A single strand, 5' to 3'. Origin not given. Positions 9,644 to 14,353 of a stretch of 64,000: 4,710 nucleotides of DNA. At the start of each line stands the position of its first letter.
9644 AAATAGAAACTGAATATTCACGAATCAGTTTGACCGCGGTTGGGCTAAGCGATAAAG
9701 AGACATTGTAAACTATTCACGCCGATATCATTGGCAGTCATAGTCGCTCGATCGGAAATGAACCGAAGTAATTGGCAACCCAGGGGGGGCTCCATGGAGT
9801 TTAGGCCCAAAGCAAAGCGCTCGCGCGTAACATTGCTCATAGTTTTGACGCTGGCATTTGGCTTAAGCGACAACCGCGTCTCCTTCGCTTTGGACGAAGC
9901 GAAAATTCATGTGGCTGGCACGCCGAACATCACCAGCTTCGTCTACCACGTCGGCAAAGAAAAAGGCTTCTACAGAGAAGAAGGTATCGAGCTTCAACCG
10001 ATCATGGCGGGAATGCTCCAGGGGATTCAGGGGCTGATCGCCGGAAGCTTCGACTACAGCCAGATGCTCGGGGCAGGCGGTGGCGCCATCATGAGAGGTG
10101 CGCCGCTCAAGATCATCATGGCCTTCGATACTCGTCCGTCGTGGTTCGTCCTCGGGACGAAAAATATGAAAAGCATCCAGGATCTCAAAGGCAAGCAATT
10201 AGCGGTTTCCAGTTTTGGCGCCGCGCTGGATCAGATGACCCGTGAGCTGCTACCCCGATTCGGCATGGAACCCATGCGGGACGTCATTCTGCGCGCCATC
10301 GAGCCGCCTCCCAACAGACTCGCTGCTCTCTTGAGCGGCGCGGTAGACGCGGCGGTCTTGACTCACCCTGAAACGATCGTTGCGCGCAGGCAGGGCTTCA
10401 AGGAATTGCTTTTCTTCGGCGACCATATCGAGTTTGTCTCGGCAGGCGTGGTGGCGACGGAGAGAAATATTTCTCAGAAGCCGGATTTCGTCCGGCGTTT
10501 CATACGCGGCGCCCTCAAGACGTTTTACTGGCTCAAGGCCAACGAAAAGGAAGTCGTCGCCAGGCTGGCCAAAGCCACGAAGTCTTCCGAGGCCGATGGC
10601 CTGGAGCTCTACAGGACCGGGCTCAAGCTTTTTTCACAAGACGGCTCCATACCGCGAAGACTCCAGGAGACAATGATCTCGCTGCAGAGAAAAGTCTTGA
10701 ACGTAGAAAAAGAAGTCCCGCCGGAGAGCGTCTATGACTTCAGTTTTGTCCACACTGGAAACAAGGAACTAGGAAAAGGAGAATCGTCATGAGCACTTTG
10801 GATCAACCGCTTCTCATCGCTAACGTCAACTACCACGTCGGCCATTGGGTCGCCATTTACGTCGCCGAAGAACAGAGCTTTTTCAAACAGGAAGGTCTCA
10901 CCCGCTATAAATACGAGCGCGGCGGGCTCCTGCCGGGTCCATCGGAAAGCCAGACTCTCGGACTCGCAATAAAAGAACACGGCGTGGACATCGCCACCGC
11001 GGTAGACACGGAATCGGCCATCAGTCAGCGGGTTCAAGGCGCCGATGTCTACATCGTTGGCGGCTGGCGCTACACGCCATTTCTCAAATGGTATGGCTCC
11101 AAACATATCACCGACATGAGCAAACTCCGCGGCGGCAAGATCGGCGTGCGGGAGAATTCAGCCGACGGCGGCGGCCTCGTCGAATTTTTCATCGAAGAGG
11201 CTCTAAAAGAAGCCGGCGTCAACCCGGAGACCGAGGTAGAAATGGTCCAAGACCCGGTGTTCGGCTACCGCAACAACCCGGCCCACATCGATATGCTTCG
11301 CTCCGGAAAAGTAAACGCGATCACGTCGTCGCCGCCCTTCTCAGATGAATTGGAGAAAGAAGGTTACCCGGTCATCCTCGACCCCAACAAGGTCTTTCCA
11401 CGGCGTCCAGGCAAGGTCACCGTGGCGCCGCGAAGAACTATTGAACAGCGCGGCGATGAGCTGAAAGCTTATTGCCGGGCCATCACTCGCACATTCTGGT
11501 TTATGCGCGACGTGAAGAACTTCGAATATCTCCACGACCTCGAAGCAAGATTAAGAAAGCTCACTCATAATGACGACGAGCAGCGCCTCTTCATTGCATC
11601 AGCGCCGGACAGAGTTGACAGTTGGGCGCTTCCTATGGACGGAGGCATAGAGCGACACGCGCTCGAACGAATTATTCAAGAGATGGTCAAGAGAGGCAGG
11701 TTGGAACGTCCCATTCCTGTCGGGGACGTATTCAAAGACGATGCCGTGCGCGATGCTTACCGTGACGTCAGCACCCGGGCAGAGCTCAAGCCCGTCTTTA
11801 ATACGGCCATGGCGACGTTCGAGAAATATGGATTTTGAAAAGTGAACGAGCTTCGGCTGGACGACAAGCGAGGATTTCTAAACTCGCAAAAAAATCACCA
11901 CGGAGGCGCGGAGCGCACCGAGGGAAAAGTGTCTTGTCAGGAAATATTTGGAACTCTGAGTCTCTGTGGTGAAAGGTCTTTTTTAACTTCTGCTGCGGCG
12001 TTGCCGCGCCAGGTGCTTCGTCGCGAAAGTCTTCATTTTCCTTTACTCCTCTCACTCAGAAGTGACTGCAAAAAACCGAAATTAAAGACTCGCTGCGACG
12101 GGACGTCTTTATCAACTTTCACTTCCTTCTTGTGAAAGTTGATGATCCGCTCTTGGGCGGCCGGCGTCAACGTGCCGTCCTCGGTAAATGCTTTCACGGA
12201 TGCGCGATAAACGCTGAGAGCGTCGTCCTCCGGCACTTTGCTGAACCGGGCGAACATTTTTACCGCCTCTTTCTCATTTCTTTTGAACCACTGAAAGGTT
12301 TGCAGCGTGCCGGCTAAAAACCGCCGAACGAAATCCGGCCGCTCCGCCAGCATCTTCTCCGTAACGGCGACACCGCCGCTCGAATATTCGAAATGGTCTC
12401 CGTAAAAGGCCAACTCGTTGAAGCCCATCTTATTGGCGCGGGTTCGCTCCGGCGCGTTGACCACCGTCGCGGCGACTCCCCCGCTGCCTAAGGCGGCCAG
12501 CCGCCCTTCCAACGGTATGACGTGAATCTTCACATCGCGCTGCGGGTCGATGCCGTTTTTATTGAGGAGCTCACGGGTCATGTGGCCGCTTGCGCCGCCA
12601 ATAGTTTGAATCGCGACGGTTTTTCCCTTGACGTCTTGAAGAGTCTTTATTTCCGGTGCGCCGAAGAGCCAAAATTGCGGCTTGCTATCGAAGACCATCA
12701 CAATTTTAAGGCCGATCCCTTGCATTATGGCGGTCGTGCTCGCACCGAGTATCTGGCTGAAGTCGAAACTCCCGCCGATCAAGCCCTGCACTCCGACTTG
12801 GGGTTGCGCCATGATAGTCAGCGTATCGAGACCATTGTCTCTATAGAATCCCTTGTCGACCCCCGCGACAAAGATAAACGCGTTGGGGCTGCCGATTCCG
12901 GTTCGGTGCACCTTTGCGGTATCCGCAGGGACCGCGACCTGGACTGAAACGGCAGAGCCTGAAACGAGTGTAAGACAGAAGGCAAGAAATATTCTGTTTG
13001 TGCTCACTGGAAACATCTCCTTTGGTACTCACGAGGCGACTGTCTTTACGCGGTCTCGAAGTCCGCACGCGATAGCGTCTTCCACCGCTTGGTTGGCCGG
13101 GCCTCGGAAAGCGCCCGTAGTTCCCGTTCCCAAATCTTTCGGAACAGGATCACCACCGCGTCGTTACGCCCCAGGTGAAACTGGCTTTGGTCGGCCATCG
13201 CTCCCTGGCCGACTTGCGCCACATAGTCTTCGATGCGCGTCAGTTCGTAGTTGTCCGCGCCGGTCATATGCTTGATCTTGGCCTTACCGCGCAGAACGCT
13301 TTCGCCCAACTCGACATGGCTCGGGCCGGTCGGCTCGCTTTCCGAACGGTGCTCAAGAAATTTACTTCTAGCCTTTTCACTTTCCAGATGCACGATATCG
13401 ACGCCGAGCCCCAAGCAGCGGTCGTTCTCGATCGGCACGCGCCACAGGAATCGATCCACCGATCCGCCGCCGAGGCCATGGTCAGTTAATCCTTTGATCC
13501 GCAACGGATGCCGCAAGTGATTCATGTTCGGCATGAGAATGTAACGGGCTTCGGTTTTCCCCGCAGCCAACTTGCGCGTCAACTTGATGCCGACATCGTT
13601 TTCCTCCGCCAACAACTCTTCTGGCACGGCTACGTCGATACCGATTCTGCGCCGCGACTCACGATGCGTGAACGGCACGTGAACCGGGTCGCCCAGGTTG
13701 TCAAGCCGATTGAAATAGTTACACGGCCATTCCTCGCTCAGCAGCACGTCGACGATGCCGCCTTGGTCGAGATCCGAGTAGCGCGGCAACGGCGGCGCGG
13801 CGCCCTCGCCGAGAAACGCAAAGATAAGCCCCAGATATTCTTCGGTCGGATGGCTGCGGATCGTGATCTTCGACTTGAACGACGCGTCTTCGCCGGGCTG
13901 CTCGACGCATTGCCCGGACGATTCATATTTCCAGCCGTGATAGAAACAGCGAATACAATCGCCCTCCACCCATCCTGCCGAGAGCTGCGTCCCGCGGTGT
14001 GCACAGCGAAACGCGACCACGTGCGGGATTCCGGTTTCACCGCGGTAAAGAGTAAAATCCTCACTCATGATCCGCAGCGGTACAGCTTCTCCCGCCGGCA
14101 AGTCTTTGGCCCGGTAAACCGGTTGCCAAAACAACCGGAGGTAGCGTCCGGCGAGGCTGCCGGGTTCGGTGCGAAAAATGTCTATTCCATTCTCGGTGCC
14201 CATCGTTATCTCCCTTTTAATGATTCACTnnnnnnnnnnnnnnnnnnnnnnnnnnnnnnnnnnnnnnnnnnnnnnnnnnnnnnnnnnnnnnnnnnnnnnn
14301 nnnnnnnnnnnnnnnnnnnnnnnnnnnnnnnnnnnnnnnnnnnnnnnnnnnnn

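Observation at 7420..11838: Mirror-image duplicated two-gene modules: cytoplasmic PBP-fold protein plus periplasmic NMT1-like SBP, twice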

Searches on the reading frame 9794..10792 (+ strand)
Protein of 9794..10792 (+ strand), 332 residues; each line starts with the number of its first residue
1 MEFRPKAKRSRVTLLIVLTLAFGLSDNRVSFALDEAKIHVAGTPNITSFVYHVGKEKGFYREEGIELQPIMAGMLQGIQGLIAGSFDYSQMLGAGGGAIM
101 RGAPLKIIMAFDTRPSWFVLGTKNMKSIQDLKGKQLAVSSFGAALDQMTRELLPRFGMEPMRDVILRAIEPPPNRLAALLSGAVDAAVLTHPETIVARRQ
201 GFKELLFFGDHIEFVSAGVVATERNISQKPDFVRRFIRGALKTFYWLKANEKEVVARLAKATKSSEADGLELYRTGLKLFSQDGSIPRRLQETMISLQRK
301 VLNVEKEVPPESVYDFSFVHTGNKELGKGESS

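Call 5: search_protein_families(library=pfam, proteins=[window:9794-10792:+], max_evalue=0.01)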
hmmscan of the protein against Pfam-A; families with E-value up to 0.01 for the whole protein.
window:9794-10792:+ (332 aa): 3 families
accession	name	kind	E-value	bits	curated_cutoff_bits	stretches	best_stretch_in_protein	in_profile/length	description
PF09084.16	NMT1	-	1.1e-17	65.1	20.5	1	51-250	7-212/216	NMT1/THI5 like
PF13379.11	NMT1_2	-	2e-09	38.1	24.7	1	51-253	21-242/252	NMT1-like family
PF16868.10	NMT1_3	-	0.0011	19.1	27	1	105-190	82-167/289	NMT1-like family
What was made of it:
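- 9794..10792 (+): Gene C: secreted NMT1-type solute-binding protein, 332 aa, same subfamily as E. Pfam NMT1 scores 65.1 bits (call 5).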

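Call 24: search_protein_families(library=ncbifam, proteins=[window:9794-10792:+], max_evalue=0.001)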
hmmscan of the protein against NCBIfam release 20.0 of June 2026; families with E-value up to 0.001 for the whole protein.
window:9794-10792:+ (332 aa): 2 families
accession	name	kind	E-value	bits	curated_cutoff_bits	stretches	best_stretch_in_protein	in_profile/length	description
TIGR01728.1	SsuA_fam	subfamily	2.4e-21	76.2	163.5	1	40-266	3-235/290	aliphatic sulfonate ABC transporter substrate-binding protein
TIGR02122.1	TRAP_TAXI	subfamily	0.00034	19.6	84.35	1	124-191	132-200/320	TAXI family TRAP transporter solute-binding subunit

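Call 73: find_homologous_proteins(query=window:9794-10792:+, max_evalue=1e-10)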
Query window:9794-10792:+ (332 aa): 696 proteins with E <= 1e-10 among 8000 candidates; the best 120 are listed.
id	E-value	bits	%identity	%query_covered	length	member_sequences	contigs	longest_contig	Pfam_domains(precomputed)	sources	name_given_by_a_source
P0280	2.7e-213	725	99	100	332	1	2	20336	PF13379.12,PF09084.17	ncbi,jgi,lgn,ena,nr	ncbi:MAG: hypothetical protein HW419_523 [Deltaproteobacteria bacterium]|nr:hypothetical protein [De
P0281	9.6e-213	723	99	100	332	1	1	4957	PF13379.12,PF09084.17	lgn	-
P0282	2.4e-212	722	99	100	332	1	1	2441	PF13379.12,PF09084.17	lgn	-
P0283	2.4e-211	718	99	100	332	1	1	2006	PF13379.12,PF09084.17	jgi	-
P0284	5.1e-204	694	96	100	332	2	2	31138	PF13379.12,PF09084.17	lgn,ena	-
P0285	2.8e-203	692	95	100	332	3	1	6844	PF13379.12,PF09084.17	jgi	jgi:NitT/TauT family transport system substrate-binding protein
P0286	3.4e-200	682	94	100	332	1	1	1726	PF13379.12,PF09084.17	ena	-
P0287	3.7e-200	681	94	100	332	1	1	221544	PF13379.12,PF09084.17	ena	-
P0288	7.0e-200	681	94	100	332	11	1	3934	PF13379.12,PF09084.17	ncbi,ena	ncbi:MAG TPA: ABC transporter substrate-binding protein [Candidatus Binatia bacterium]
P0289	4.1e-199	678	93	100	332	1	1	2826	PF13379.12,PF09084.17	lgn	-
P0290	5.0e-197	671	92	100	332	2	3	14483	PF13379.12,PF09084.17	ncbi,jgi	jgi:NitT/TauT family transport system substrate-binding protein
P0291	7.9e-197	671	92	100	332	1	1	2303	PF13379.12,PF09084.17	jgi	jgi:NitT/TauT family transport system substrate-binding protein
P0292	1.1e-196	670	92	100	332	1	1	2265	PF13379.12,PF09084.17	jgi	jgi:NitT/TauT family transport system substrate-binding protein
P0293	8.4e-196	667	92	100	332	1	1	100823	PF13379.12,PF09084.17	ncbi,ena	-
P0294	2.4e-194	662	92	100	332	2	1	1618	PF13379.12,PF09084.17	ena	-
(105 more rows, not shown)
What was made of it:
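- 9794..10792 (+): Homologues are confined to the same lineage (call 73).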

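Call 74: find_encoding_contigs(protein=P0284, flank=10000, max_places=2)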
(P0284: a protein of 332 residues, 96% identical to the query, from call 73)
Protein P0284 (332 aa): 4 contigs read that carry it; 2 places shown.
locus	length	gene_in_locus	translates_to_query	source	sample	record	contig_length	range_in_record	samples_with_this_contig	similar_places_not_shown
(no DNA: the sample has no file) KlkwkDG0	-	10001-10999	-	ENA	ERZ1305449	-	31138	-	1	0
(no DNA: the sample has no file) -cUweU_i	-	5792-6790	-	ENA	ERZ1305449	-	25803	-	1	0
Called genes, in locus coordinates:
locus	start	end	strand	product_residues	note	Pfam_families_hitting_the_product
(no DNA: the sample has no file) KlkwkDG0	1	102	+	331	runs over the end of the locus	PF04909:Amidohydro_2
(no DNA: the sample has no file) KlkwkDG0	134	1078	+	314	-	PF01557:FAA_hydrolase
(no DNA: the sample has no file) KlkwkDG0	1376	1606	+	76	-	PF02597:ThiS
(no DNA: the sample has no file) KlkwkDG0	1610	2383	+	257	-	PF05690:ThiG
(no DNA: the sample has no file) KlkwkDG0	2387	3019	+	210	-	PF02581:TMP-TENI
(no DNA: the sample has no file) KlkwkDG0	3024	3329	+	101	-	-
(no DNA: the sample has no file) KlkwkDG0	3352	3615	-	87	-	-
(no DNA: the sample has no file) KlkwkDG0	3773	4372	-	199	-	PF00589:Phage_integrase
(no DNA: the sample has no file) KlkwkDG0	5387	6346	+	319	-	PF09084:NMT1 (weak)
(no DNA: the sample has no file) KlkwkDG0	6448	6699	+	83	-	PF07746:LigA (weak)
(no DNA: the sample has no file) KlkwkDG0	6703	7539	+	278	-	PF02900:LigB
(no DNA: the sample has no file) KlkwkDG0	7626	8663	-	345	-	PF09084:NMT1 (weak), PF13379:NMT1_2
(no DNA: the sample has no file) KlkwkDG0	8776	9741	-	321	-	PF13379:NMT1_2 (weak), PF09084:NMT1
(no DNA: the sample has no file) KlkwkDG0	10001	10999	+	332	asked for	PF13379:NMT1_2, PF09084:NMT1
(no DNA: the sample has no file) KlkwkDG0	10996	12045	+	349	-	PF09084:NMT1 (faint), PF13379:NMT1_2 (weak)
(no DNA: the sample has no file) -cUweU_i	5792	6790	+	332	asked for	PF13379:NMT1_2, PF09084:NMT1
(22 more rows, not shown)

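Call 75: find_encoding_contigs(protein=P0287, flank=10000, max_places=2)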
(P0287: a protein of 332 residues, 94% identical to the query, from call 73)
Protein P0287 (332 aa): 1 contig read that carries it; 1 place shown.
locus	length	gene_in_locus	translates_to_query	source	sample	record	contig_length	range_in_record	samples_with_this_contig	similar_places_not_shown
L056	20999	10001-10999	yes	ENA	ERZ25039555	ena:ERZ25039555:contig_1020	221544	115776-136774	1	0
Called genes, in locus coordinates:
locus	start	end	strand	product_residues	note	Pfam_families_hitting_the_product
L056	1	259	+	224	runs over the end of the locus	-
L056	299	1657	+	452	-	PF00245:Alk_phosphatase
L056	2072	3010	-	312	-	PF01988:VIT1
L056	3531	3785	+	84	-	PF13401:AAA_22 (weak), PF13191:AAA_16 (weak)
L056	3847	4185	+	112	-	PF13401:AAA_22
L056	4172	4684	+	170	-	-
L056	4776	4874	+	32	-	-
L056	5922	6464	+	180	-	-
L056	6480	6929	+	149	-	PF09084:NMT1 (weak)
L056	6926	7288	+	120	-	PF09084:NMT1, PF13379:NMT1_2 (weak)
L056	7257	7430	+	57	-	-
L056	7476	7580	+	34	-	-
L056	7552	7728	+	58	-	PF07746:LigA (weak)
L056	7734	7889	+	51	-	-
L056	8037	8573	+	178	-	PF02900:LigB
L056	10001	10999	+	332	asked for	PF13379:NMT1_2, PF09084:NMT1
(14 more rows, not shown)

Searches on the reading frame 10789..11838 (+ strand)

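Call 5: search_protein_families(library=pfam, proteins=[window:10789-11838:+], max_evalue=0.01)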
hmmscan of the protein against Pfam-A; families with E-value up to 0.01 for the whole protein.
window:10789-11838:+ (349 aa): 2 families
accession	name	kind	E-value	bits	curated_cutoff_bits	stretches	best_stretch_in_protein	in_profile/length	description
PF13379.11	NMT1_2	-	3.4e-06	27.5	24.7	1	129-244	133-243/252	NMT1-like family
PF09084.16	NMT1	-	1.5e-05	25.4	20.5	1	22-236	6-206/216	NMT1/THI5 like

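Call 24: search_protein_families(library=ncbifam, proteins=[window:10789-11838:+], max_evalue=0.001)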
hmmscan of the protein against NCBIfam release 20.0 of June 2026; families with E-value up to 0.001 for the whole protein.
window:10789-11838:+ (349 aa): 1 family
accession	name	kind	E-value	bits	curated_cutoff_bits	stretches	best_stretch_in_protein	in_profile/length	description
TIGR01728.1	SsuA_fam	subfamily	3e-06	26.7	163.5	1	24-235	15-212/290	aliphatic sulfonate ABC transporter substrate-binding protein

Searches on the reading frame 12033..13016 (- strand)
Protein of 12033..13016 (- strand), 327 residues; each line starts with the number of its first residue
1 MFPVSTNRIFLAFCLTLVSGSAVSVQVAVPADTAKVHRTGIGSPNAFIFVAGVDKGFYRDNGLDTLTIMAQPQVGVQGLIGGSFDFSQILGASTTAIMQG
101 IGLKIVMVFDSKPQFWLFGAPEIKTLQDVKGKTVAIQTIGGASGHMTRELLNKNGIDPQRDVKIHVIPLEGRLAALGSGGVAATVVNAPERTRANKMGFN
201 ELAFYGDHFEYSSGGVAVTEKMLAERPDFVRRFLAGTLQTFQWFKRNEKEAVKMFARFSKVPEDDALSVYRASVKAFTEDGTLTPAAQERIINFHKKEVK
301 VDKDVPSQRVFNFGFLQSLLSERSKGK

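Call 5: search_protein_families(library=pfam, proteins=[window:12033-13016:-], max_evalue=0.01)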
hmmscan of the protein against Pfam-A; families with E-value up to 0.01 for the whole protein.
window:12033-13016:- (327 aa): 3 families
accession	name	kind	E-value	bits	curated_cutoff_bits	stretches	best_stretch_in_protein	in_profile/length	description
PF09084.16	NMT1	-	1.8e-16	61.1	20.5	1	44-251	2-216/216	NMT1/THI5 like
PF13379.11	NMT1_2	-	1e-14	55.4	24.7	1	50-250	22-244/252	NMT1-like family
PF12974.12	Phosphonate-bd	-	0.00023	21.1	27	1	122-198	96-174/242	ABC transporter, phosphonate, periplasmic substrate-binding protein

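Call 24: search_protein_families(library=ncbifam, proteins=[window:12033-13016:-], max_evalue=0.001)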
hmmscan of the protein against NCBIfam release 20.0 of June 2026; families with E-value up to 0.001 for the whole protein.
window:12033-13016:- (327 aa): 4 families
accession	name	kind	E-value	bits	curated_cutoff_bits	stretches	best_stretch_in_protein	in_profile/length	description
TIGR01728.1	SsuA_fam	subfamily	5.1e-21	75.1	163.5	1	76-316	44-289/290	aliphatic sulfonate ABC transporter substrate-binding protein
NF040735.1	SBP_SaoX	equivalog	0.0001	21.5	300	1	53-297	22-269/330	ABC transporter substrate-binding subunit SaoX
NF008588.0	PRK11553.1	subfamily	0.00022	20.3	299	1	122-264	120-260/319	aliphatic sulfonate ABC transporter substrate-binding protein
TIGR02122.1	TRAP_TAXI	subfamily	0.00039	19.4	84.35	1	122-188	132-198/320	TAXI family TRAP transporter solute-binding subunit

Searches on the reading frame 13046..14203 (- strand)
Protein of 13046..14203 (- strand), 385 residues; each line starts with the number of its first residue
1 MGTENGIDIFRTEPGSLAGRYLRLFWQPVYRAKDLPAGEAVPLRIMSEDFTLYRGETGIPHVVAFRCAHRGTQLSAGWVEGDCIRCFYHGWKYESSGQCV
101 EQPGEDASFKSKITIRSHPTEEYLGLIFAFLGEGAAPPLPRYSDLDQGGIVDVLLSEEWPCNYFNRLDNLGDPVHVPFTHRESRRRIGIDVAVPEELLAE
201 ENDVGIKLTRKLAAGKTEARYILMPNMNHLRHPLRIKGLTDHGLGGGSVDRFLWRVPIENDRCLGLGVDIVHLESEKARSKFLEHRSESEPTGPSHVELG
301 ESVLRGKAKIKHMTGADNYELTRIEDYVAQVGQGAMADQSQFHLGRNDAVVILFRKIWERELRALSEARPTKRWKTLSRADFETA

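Call 5: search_protein_families(library=pfam, proteins=[window:13046-14203:-], max_evalue=0.01)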
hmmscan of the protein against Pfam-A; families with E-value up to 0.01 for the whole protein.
window:13046-14203:- (385 aa): 1 family
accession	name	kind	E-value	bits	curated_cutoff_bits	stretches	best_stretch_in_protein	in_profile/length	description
PF00355.32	Rieske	-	6.8e-20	71.2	20.3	1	26-107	2-83/88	Rieske [2Fe-2S] domain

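Call 24: search_protein_families(library=ncbifam, proteins=[window:13046-14203:-], max_evalue=0.001)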
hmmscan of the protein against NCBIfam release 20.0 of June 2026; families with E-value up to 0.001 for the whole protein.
window:13046-14203:- (385 aa): 5 families
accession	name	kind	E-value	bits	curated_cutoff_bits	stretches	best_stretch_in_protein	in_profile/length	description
NF052579.1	BetMthstMoxSdmAMthl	equivalog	4.6e-20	71.9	600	1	25-136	17-131/351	4beta-methylsterol monooxygenase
NF007422.0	PRK09965.1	equivalog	0.00019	21.4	113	1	31-103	8-79/106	bifunctional 3-phenylpropionate/cinnamic acid dioxygenase ferredoxin subunit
NF041683.1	ant_diox_AndAb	equivalog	0.00039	20.6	150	1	26-89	2-64/100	anthranilate 1,2-dioxygenase ferredoxin subunit AndAb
NF042946.1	3PPDioc_HcaE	equivalog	0.0004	19.5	830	1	54-142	68-162/450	3-phenylpropionate/cinnamic acid dioxygenase subunit alpha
NF041684.1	ant_diox_AndAc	equivalog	0.00098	17.8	750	0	54-142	76-174/418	anthranilate 1,2-dioxygenase large subunit AndAc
